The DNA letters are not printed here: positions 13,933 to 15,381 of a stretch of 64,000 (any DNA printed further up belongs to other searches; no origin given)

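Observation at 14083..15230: A CBM-like beta-sandwich module is inserted inside the first PA14 domain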

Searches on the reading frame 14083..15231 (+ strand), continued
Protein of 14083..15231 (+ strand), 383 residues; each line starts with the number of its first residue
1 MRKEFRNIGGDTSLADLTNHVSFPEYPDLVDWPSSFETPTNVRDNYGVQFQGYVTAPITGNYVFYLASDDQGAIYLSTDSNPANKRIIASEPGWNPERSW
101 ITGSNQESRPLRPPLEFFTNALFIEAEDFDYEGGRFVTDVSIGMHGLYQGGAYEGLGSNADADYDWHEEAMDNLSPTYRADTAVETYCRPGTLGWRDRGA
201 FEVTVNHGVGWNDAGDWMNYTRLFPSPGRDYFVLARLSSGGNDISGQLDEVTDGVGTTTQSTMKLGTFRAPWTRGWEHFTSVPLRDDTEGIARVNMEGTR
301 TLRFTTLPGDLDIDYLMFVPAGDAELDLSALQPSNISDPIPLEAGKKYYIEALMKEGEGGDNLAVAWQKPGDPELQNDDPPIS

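Call 52: list_cluster_members(proteins=[P0082, P0083, P0084, P0085, P0087, P0090, P0092, P0096, P0099, P0106])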
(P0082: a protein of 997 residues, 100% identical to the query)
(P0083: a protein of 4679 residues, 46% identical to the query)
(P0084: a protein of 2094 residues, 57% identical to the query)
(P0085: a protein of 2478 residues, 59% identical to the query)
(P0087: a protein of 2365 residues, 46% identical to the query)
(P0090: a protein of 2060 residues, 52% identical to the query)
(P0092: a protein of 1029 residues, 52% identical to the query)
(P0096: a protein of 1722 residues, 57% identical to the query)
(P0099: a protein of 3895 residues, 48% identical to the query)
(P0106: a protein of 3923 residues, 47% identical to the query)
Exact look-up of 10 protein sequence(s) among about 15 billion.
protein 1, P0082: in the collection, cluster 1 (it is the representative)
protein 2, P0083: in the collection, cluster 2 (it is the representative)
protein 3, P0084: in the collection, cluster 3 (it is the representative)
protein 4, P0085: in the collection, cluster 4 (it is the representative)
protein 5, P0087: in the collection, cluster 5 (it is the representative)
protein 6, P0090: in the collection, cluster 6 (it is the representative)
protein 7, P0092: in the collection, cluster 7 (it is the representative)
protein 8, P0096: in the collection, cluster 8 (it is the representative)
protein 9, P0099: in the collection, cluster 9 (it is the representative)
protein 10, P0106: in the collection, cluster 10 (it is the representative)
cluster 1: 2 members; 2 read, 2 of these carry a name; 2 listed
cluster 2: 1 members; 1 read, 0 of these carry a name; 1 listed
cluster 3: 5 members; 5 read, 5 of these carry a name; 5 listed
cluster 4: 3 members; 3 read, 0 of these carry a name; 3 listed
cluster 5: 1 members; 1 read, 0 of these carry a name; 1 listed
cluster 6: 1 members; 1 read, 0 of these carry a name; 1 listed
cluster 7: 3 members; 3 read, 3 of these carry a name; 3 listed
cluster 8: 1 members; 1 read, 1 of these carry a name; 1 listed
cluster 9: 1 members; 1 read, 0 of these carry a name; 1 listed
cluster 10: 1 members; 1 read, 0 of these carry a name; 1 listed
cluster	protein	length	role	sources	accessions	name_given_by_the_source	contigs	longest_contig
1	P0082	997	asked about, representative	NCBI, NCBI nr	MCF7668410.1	MAG: carbohydrate-binding protein, partial [Verrucomicrobia bacterium] | carbohydrate-binding protein [Verrucomicrobiota bacterium]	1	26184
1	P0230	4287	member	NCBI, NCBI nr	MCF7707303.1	MAG: putative Ig domain-containing protein [Verrucomicrobia bacterium] | putative Ig domain-containing protein [Verrucomicrobiota bacterium]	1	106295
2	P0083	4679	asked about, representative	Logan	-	-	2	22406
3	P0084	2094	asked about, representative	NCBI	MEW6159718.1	MAG: PA14 domain-containing protein, partial [Verrucomicrobiota bacterium]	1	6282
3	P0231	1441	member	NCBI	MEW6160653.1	MAG: putative Ig domain-containing protein, partial [Verrucomicrobiota bacterium]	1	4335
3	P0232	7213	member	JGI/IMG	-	PKD repeat protein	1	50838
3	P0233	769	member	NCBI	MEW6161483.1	MAG: PKD domain-containing protein, partial [Verrucomicrobiota bacterium]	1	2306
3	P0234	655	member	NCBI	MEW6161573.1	MAG: putative Ig domain-containing protein, partial [Verrucomicrobiota bacterium]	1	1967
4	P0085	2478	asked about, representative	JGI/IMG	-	-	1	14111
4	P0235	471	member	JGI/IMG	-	-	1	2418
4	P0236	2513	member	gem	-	-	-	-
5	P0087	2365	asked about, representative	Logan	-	-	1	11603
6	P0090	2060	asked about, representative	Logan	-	-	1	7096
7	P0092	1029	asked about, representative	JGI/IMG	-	hypothetical protein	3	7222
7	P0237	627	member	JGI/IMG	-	hypothetical protein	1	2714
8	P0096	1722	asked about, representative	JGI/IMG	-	hypothetical protein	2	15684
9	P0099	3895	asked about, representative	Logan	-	-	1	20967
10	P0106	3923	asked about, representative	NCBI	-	-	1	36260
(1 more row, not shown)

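Call 57: search_solved_structures(query=A3, max_evalue=0.1, show_alignments=5)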
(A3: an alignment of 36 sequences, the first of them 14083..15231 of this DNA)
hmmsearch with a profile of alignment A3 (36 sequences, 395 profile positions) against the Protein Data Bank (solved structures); distinct sequences matched with E-value up to 0.1: 65 (the best 60 are shown).
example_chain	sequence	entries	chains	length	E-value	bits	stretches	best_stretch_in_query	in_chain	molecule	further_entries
9c2d_S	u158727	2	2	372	4.1e-11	46.3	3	216-306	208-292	Tail protein | Putative tail protein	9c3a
6qdi_A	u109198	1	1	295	4.9e-06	29.5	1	94-172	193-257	PA14 domain-containing protein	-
3pxj_A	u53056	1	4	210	7.4e-06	29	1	213-314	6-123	Tyrosine-protein phosphatase Lar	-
6fwx_A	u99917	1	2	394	1.3e-05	28.2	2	216-321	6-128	Titin,Titin,Titin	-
2yd1_A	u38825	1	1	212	1.3e-05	28.1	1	213-317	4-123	TYROSINE-PROTEIN PHOSPHATASE LAR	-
2yd9_A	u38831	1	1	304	2.5e-05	27.2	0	214-304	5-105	RECEPTOR-TYPE TYROSINE-PROTEIN PHOSPHATASE S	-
5xwt_A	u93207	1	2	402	0.00016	24.5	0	253-337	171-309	Receptor-type tyrosine-protein phosphatase delta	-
5xnp_D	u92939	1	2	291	0.00021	24.2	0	250-320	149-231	Receptor-type tyrosine-protein phosphatase delta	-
7ceg_A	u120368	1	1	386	0.00023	24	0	260-337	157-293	Isoform C of Receptor-type tyrosine-protein phosphatase delta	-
5xwu_A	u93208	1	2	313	0.00024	24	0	214-306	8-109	Receptor-type tyrosine-protein phosphatase delta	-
4y61_A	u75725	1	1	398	0.00026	23.9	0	253-343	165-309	Receptor-type tyrosine-protein phosphatase delta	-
4pbv_C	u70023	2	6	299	0.00027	23.8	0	214-311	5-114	Protein-tyrosine phosphatase CRYPalpha1 isoform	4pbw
5ope_A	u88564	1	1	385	0.00038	23.3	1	213-314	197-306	Roundabout homolog 1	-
5o5g_A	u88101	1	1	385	0.00039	23.3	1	213-314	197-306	Roundabout homolog 1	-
5y32_A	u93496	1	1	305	0.0004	23.3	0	214-306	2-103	Receptor-type tyrosine-protein phosphatase delta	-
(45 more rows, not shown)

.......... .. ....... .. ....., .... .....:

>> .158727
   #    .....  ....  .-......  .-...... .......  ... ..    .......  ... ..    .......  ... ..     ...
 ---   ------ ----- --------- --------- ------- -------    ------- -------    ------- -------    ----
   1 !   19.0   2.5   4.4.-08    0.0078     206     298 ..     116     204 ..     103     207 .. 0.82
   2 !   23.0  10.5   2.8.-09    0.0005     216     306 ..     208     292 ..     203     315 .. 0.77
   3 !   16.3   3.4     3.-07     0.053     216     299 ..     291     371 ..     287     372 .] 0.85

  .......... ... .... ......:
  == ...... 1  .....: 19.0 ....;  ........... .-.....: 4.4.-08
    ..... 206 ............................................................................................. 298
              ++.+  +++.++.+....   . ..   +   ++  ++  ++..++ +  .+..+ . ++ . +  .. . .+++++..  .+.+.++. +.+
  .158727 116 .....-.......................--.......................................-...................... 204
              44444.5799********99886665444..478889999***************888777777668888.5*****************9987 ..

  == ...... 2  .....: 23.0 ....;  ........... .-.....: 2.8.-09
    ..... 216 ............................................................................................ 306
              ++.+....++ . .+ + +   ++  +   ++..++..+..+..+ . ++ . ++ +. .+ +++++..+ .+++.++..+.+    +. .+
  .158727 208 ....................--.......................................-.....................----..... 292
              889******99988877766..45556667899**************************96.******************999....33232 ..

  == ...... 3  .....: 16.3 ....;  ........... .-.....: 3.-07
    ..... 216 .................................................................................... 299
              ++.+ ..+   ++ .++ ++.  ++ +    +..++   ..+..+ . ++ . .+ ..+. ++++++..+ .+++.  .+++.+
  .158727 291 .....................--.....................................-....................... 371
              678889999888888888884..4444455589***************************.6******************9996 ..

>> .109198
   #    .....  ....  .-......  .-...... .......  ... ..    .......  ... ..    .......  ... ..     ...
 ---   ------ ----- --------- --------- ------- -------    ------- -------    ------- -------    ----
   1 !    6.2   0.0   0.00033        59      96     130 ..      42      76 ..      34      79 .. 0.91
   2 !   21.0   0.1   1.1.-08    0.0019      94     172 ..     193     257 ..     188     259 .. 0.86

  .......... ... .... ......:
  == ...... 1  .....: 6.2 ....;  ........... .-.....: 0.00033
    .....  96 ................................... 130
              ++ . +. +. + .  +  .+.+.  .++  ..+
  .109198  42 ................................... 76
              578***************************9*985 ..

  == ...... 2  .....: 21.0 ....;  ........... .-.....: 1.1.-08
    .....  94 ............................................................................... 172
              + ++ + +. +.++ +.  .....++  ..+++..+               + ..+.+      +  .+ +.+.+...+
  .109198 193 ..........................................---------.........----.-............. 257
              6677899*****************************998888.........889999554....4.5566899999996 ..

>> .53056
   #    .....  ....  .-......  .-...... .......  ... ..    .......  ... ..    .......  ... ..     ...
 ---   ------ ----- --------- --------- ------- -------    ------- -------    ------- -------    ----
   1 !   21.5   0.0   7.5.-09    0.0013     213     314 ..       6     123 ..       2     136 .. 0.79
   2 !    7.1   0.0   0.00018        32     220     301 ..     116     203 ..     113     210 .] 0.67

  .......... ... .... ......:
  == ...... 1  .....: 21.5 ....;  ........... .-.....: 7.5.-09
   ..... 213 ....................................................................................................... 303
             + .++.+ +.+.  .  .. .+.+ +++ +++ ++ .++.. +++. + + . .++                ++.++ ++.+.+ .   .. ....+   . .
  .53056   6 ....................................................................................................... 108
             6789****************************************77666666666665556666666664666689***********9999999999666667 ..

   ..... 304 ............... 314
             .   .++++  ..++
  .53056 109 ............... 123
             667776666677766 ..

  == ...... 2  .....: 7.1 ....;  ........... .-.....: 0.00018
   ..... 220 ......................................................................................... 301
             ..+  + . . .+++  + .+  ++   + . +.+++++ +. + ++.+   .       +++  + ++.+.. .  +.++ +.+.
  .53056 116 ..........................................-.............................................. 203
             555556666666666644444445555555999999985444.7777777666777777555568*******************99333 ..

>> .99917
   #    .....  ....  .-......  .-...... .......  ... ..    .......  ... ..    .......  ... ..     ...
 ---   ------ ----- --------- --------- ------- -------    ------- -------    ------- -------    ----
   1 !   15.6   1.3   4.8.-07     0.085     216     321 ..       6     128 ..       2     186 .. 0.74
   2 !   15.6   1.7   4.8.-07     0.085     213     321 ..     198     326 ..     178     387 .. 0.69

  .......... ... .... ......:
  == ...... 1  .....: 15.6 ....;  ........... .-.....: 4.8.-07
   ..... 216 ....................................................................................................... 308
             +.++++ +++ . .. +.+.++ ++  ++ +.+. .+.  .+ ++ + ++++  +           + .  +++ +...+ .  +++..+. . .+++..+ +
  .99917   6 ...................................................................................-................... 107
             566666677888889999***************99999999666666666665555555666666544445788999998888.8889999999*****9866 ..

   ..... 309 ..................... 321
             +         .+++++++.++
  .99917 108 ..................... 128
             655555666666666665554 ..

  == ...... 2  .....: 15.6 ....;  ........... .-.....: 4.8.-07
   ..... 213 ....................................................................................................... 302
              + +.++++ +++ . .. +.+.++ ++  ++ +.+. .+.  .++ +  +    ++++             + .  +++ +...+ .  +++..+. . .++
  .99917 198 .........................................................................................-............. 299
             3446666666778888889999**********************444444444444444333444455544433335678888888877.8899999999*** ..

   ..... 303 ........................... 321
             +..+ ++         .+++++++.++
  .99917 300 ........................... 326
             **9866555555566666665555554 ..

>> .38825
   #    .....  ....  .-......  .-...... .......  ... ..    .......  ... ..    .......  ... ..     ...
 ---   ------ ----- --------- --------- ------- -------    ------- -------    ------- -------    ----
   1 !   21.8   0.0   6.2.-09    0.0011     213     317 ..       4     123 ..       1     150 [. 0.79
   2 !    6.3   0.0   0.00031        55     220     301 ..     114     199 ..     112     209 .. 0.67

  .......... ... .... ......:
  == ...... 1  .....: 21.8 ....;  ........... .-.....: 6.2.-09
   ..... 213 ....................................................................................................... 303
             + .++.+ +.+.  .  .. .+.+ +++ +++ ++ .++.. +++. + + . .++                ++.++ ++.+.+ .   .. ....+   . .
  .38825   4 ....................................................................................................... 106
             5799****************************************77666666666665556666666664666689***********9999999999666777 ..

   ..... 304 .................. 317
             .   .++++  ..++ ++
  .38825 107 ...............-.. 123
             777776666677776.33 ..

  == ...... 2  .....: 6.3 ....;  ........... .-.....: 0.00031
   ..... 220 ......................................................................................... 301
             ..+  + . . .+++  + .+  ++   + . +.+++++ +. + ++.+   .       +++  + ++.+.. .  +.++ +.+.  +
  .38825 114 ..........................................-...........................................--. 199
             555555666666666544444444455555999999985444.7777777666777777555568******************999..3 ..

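Call 65: search_protein_families(library=ncbifam, proteins=[window:14083-15231:+], max_evalue=0.01)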
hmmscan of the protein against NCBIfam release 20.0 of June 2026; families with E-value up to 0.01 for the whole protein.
window:14083-15231:+ (383 aa): 0 families

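Call 66: predict_structure(alignment_id=A5)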
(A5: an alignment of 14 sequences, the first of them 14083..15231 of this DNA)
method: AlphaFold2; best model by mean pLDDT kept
length: 383 residues; sequences in the alignment: 14
mean_pLDDT: 76.1   pTM: 0.72
mean pLDDT of the five models: 76.1, 75.3, 74.1, 72.9, 63.6
residues with pLDDT >= 90: 130; 70-90: 155; 50-70: 26; < 50: 72
segments of 3 or more residues with pLDDT < 50: 133-188, 190-205
pLDDT, mean of each block of 10 residues (from residue 1): 88 83 92 90 81 95 92 90 86 86 75 74 69 47 38 33 29 35 45 42 48 74 83 89 91 79 94 78 92 90 84 84 80 85 95 85 93 94 93
secondary structure, 60 per line:
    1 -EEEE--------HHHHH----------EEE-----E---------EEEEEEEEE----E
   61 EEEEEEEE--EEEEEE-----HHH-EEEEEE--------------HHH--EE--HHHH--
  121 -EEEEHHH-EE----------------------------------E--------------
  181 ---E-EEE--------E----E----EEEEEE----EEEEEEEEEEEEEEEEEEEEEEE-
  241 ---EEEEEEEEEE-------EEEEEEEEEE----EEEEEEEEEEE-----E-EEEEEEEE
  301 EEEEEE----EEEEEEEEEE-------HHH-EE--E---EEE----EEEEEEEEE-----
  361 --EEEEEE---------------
elements in order: E2-5 H14-18 E29-31 E47-55 E60-68 E71-76 E86-91 H115-118 E122-125 E186-188 E207-212 E217-239 E244-253 E261-270 E275-285 E293-306 E311-320 E340-342 E347-355 E363-368
